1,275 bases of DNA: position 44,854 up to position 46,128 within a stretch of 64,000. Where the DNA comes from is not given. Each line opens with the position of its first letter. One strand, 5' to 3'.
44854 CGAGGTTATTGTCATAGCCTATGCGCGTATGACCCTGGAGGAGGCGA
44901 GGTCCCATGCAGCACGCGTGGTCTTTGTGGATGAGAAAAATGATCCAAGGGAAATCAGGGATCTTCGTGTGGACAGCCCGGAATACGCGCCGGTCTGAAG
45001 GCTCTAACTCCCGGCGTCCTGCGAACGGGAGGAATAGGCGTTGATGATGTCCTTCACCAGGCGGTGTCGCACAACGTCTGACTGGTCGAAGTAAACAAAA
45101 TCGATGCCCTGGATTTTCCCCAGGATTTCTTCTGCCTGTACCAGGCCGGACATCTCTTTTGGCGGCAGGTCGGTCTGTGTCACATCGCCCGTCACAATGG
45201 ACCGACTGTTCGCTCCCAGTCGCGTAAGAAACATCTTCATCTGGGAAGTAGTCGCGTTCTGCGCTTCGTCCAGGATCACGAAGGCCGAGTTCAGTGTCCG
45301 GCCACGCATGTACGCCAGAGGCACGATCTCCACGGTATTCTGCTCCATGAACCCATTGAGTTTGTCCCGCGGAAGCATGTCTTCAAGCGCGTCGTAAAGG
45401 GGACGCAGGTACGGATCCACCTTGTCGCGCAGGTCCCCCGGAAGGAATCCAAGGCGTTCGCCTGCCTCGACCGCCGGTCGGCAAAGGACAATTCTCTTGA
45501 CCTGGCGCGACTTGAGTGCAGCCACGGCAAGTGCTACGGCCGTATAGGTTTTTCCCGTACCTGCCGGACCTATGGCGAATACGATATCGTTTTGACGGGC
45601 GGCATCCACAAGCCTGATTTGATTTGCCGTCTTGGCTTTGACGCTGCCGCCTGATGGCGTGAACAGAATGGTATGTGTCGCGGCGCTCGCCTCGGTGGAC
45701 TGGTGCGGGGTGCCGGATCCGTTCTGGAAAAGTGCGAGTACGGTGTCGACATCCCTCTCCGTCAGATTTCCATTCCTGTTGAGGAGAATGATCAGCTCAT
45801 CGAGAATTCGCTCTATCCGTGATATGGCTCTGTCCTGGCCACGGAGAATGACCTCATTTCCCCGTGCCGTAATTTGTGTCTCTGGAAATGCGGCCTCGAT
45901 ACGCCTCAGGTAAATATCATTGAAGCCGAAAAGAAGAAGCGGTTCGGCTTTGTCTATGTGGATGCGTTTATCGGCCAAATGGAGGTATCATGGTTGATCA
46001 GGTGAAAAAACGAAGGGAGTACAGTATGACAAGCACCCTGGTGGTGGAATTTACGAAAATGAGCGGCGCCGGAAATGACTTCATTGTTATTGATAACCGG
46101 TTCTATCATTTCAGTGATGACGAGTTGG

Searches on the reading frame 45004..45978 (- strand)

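Call 7: search_protein_families(library=pfam, proteins=[window:45004-45978:-])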
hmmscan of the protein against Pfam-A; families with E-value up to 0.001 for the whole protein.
window:45004-45978:- (324 aa): 7 families
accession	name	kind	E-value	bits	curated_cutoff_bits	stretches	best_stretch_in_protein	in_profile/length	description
PF02562.22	PhoH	-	2.5e-92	308.4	27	1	113-315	2-204/205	PhoH-like protein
PF13245.12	AAA_19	-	2e-09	38.1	25.1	1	121-269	2-129/134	AAA domain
PF13604.12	AAA_30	-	1.4e-08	35.2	27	1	118-269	4-128/191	AAA domain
PF13401.12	AAA_22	-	3.8e-05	24.4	27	1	129-251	4-104/130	AAA domain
PF01695.23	IstB_IS21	-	6.7e-05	22.9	24.1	1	112-158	74-118/238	IstB-like ATP binding protein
PF00270.35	DEAD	-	0.00024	21.3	26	0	117-166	1-51/167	DEAD/DEAH box helicase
PF13086.12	AAA_11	-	0.00053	20.3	27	0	120-168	6-60/257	AAA domain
